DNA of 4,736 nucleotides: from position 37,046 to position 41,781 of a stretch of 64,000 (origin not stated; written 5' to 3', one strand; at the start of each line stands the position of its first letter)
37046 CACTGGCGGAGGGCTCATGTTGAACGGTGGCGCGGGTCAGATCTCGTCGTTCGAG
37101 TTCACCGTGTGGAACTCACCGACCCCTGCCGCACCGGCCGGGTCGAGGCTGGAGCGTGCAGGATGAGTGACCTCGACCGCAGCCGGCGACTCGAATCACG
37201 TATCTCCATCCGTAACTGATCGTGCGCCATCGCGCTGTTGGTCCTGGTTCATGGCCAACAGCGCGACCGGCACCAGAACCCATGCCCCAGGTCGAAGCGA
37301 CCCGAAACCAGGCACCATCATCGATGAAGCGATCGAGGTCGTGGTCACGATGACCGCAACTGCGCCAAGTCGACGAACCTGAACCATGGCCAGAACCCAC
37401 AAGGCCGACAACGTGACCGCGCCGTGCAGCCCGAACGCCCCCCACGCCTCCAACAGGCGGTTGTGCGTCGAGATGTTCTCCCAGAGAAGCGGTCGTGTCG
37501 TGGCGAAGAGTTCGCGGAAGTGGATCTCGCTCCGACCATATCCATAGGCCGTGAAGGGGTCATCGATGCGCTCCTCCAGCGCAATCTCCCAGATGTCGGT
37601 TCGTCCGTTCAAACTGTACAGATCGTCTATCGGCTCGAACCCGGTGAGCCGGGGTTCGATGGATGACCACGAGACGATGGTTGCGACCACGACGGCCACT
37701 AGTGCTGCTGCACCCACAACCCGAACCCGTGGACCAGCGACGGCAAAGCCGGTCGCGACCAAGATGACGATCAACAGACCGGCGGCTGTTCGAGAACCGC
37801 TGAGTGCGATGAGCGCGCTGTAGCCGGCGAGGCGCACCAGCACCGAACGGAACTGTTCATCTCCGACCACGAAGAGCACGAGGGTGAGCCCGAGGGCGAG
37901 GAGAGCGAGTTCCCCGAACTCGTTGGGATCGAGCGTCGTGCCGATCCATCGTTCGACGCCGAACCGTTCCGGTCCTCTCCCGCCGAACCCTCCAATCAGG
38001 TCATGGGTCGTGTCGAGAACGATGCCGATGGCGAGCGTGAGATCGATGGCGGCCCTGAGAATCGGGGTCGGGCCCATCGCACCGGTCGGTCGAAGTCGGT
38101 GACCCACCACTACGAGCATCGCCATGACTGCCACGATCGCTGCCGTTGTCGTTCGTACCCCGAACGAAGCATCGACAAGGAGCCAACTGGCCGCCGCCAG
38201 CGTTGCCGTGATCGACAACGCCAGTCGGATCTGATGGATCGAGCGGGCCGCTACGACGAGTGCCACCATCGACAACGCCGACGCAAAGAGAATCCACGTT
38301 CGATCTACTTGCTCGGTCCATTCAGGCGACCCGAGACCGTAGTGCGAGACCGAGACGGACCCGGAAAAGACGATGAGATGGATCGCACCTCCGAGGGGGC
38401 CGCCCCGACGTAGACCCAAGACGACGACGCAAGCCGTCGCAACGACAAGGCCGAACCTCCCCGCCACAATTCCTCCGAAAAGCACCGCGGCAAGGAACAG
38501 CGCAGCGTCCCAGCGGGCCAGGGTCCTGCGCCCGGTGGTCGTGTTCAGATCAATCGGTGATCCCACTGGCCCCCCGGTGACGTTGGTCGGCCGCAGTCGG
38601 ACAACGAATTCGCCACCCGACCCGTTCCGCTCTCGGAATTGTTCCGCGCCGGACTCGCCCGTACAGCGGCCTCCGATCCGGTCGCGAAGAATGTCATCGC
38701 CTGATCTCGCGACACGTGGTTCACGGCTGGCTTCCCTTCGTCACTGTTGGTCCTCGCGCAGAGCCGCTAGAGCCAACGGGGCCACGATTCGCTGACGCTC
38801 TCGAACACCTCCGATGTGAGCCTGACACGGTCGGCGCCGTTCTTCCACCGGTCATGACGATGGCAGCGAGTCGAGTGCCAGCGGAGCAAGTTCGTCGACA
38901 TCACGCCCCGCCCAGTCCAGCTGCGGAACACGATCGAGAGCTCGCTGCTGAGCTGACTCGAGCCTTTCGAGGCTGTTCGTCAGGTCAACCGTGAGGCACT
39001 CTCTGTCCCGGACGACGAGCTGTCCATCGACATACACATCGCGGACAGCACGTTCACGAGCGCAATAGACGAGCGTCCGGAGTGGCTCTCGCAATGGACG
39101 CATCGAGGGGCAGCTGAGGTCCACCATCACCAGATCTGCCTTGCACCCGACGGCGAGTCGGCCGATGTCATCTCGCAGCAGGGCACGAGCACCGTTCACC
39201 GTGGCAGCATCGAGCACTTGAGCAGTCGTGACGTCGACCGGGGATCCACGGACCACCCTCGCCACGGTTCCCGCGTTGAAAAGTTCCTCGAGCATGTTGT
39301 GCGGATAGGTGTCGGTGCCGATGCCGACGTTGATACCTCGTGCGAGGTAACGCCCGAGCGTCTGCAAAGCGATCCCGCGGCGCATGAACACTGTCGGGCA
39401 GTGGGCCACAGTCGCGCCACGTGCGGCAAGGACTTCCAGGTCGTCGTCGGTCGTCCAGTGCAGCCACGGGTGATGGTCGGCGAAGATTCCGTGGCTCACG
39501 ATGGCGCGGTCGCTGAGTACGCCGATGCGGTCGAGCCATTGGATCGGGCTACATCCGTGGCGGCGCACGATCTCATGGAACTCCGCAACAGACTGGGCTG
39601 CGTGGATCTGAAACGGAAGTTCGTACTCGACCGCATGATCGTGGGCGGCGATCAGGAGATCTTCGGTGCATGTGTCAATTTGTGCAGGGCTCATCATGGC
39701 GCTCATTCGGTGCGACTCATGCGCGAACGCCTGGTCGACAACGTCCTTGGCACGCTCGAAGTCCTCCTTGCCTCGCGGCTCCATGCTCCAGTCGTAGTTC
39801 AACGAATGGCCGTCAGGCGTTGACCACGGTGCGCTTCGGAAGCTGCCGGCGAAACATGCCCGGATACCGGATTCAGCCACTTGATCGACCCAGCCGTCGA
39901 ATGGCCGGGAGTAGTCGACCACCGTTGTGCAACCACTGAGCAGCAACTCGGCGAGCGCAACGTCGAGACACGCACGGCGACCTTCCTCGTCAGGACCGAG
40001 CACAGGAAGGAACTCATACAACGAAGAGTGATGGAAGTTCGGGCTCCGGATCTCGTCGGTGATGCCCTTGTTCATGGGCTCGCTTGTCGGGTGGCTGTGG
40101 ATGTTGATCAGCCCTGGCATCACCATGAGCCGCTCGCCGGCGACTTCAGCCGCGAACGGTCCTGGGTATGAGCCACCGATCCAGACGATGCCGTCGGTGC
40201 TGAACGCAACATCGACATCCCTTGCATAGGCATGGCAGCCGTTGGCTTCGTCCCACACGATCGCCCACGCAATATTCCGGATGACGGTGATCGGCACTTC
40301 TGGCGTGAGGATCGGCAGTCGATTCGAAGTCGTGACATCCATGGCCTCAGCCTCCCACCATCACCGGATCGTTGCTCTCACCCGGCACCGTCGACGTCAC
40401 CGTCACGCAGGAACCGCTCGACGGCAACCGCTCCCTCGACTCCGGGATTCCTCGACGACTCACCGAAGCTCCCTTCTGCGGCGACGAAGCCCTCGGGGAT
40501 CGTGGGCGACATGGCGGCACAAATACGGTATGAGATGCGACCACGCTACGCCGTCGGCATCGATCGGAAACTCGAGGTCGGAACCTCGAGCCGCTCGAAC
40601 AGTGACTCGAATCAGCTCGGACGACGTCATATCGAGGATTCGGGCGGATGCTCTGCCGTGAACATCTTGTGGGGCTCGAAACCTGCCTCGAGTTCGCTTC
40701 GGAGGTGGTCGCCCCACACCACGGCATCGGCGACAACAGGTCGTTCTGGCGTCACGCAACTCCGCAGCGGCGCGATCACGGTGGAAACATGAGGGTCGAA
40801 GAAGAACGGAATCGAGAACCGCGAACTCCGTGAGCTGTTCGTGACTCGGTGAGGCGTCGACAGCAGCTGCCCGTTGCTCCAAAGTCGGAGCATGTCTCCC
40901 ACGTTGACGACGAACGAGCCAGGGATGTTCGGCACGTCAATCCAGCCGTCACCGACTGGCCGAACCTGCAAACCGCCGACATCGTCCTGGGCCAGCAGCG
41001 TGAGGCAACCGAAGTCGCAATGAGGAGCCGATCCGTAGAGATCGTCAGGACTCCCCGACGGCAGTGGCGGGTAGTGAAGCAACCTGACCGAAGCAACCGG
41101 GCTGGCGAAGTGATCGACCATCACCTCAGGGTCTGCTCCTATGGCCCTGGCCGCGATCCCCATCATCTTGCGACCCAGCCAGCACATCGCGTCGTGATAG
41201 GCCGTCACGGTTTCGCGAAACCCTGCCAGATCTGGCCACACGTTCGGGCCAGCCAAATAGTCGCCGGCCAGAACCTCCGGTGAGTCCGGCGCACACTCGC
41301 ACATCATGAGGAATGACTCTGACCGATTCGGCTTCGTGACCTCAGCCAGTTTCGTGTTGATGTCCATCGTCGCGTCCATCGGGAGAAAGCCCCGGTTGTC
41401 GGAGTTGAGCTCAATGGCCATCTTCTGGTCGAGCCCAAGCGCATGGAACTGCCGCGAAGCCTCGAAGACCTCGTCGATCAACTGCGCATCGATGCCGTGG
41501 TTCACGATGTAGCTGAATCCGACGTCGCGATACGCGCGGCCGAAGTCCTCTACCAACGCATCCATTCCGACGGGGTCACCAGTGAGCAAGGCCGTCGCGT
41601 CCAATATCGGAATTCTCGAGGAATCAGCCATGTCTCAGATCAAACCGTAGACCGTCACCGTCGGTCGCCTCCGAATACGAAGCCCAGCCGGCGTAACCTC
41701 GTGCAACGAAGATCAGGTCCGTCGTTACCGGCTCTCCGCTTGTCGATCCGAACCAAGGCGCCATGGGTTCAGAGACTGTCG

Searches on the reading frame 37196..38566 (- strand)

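Call 7: search_protein_families(library=pfam, proteins=[window:37196-38566:-])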
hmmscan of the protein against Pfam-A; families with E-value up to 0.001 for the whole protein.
window:37196-38566:- (456 aa): 1 family
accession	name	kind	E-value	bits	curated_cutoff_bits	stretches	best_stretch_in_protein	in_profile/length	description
PF04932.20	Wzy_C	-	5.4e-14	52.7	31.7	1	250-385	7-147/149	O-Antigen ligase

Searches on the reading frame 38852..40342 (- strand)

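Call 7: search_protein_families(library=pfam, proteins=[window:38852-40342:-])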
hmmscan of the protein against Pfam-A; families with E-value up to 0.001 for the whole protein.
window:38852-40342:- (496 aa): 2 families
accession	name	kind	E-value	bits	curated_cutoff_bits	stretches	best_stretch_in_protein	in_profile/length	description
PF01979.26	Amidohydro_1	-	1.4e-40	140.1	25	1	73-443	1-345/345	Amidohydrolase family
PF07969.17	Amidohydro_3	-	1.2e-14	55.1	29.7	1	119-444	154-472/472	Amidohydrolase family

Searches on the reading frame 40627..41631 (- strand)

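Call 7: search_protein_families(library=pfam, proteins=[window:40627-41631:-])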
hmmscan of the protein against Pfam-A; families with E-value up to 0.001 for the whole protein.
window:40627-41631:- (334 aa): 2 families
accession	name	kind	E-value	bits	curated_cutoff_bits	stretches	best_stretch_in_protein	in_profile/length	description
PF03171.26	2OG-FeII_Oxy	-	1.3e-26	93.3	23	1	182-280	5-101/101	2OG-Fe(II) oxygenase superfamily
PF14226.12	DIOX_N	-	1.8e-20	74.2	27.3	1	7-134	1-116/117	non-haem dioxygenase in morphine synthesis N-terminal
